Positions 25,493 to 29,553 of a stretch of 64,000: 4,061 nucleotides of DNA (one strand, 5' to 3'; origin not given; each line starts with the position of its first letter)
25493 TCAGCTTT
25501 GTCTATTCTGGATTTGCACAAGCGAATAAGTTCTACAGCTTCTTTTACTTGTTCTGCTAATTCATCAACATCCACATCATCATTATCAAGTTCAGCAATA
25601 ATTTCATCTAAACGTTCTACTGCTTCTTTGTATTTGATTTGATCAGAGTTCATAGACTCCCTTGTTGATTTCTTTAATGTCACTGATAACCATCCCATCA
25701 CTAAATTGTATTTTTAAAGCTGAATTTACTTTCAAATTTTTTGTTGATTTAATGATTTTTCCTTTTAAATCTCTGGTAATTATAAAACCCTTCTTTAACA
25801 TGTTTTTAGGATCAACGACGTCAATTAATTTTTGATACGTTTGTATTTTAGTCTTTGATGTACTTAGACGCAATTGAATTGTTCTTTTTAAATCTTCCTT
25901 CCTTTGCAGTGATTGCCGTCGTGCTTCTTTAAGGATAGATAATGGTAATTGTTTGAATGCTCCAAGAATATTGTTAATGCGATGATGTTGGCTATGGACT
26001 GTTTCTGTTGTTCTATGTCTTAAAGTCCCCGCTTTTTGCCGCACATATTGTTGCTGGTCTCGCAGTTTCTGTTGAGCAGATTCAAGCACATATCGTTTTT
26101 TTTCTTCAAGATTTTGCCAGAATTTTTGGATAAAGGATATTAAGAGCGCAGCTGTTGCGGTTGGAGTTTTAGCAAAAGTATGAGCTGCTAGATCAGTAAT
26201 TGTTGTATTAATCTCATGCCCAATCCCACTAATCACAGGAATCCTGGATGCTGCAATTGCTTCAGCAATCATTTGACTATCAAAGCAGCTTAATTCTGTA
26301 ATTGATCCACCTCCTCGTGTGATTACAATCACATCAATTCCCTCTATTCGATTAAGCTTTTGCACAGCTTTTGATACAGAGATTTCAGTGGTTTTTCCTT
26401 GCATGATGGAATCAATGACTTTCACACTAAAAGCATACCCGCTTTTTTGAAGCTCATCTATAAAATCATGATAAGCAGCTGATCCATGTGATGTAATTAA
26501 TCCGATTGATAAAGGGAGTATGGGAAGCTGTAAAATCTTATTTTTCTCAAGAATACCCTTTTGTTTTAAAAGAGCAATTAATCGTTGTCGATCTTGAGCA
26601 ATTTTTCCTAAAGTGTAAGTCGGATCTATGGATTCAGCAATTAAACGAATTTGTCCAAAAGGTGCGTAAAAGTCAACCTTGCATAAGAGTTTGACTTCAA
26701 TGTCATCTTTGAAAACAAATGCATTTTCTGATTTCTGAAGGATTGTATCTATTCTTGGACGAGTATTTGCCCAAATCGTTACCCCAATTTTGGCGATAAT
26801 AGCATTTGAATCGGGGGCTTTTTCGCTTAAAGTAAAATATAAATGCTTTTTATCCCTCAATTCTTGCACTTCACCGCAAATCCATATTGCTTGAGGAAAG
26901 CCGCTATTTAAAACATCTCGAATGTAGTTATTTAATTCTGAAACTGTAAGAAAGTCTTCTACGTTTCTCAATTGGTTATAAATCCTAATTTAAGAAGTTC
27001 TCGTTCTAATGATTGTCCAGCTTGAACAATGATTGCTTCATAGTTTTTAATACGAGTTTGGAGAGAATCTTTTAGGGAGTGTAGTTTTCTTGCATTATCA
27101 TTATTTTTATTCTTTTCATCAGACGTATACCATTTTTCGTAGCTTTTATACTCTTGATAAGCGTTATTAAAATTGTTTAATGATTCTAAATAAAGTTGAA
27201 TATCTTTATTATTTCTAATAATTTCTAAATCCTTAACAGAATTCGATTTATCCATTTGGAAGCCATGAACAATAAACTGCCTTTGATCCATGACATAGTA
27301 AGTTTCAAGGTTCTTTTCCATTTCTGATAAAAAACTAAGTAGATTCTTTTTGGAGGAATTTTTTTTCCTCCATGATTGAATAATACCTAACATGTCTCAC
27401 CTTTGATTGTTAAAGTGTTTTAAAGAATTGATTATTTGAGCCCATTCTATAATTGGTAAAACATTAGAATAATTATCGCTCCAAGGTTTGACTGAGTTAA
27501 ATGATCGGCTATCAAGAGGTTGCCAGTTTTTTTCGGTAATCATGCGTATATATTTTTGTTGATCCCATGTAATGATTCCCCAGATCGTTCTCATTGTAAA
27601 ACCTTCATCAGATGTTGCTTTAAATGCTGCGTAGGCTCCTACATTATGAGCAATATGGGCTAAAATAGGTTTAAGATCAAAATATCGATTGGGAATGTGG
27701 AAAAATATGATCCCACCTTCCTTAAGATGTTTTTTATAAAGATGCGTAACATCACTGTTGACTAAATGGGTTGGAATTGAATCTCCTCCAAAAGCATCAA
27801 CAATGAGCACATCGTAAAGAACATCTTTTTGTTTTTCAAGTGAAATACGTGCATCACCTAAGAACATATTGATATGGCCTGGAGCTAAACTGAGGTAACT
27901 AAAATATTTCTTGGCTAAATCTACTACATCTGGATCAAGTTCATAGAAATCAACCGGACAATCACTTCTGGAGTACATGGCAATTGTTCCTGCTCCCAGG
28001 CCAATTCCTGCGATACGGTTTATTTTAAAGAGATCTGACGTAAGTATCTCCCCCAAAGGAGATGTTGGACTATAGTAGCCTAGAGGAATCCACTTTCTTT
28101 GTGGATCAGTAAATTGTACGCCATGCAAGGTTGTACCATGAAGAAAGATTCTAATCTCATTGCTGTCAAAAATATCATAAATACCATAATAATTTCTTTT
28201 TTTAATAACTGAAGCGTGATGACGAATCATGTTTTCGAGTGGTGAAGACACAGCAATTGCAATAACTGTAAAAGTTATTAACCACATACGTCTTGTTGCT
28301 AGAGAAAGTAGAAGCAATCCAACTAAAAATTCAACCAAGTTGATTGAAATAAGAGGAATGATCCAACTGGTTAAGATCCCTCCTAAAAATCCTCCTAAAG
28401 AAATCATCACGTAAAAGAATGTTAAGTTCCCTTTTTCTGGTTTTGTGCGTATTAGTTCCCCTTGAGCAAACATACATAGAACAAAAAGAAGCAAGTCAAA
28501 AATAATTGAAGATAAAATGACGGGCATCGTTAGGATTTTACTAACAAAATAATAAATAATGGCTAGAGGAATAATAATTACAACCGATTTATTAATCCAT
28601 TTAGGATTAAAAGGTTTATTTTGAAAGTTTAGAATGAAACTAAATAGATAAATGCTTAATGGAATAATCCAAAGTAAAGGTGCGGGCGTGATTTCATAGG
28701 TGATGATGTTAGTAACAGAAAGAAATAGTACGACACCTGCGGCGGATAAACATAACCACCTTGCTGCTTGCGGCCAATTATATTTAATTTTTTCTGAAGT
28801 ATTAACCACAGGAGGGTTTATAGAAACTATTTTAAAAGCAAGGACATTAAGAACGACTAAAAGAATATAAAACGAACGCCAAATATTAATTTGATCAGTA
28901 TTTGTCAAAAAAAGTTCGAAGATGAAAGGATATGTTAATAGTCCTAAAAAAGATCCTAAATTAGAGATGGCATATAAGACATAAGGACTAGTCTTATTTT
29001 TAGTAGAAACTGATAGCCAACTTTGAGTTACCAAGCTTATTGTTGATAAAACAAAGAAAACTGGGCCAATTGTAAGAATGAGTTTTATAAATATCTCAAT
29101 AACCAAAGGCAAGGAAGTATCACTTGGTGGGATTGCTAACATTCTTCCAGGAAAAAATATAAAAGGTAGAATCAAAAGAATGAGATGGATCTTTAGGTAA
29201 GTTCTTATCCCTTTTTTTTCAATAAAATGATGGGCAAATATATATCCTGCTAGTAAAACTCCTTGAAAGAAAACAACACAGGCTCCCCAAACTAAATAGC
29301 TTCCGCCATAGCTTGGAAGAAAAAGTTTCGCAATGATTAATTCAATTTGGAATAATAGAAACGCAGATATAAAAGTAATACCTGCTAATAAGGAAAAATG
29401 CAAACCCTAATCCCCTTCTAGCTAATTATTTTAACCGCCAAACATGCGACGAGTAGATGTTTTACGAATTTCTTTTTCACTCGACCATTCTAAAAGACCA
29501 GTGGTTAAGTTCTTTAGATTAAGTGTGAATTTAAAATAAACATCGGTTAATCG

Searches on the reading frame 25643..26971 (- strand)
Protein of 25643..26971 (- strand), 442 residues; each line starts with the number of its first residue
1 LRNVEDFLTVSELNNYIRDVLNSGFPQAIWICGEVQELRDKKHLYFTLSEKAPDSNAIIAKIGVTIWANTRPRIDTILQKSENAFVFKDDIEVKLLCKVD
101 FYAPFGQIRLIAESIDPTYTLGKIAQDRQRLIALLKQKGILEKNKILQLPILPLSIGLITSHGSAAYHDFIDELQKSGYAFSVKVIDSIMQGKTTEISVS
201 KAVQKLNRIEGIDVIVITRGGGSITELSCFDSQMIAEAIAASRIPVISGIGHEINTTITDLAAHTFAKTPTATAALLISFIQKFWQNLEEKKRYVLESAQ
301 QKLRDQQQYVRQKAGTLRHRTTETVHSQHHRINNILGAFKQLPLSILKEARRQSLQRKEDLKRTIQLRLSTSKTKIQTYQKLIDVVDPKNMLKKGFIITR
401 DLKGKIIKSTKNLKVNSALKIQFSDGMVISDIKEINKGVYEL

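Call 30: search_protein_families(library=pfam, proteins=[window:25643-26971:-], max_evalue=0.001)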
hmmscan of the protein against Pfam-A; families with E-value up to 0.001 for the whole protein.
window:25643-26971:- (442 aa): 2 families
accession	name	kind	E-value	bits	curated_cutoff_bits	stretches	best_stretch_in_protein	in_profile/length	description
PF02601.20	Exonuc_VII_L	-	8.9e-69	232.8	35.9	1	141-428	2-312/315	Exonuclease VII, large subunit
PF13742.12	tRNA_anti_2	-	4.2e-19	69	27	1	8-116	1-95/95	OB-fold nucleic acid binding domain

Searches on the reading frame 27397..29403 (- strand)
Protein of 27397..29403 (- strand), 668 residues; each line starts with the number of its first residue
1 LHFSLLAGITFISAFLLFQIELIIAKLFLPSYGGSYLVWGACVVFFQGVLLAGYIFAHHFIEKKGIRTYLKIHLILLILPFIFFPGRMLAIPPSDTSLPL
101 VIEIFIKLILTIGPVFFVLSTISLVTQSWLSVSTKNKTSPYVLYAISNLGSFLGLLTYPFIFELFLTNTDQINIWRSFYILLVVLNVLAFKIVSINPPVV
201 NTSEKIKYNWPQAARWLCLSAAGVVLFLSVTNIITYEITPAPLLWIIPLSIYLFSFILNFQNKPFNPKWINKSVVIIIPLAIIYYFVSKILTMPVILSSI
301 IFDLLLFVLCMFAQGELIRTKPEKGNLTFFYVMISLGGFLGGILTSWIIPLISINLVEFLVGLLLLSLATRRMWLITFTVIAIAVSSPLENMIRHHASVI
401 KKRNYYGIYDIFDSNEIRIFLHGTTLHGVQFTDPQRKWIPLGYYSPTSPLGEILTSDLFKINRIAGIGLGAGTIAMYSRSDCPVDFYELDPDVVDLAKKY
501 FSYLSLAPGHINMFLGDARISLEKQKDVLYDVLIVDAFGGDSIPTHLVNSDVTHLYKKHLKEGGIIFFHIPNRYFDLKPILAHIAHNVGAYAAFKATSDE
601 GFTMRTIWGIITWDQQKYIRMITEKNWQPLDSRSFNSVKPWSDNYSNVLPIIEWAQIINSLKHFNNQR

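Call 30: search_protein_families(library=pfam, proteins=[window:27397-29403:-], max_evalue=0.001)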
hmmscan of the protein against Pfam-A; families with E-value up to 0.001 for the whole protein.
window:27397-29403:- (668 aa): 1 family
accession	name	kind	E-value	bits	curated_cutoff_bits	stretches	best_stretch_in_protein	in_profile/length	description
PF01564.23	Spermine_synth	-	4.4e-06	26.8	22.9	1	484-569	45-131/186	Spermine/spermidine synthase domain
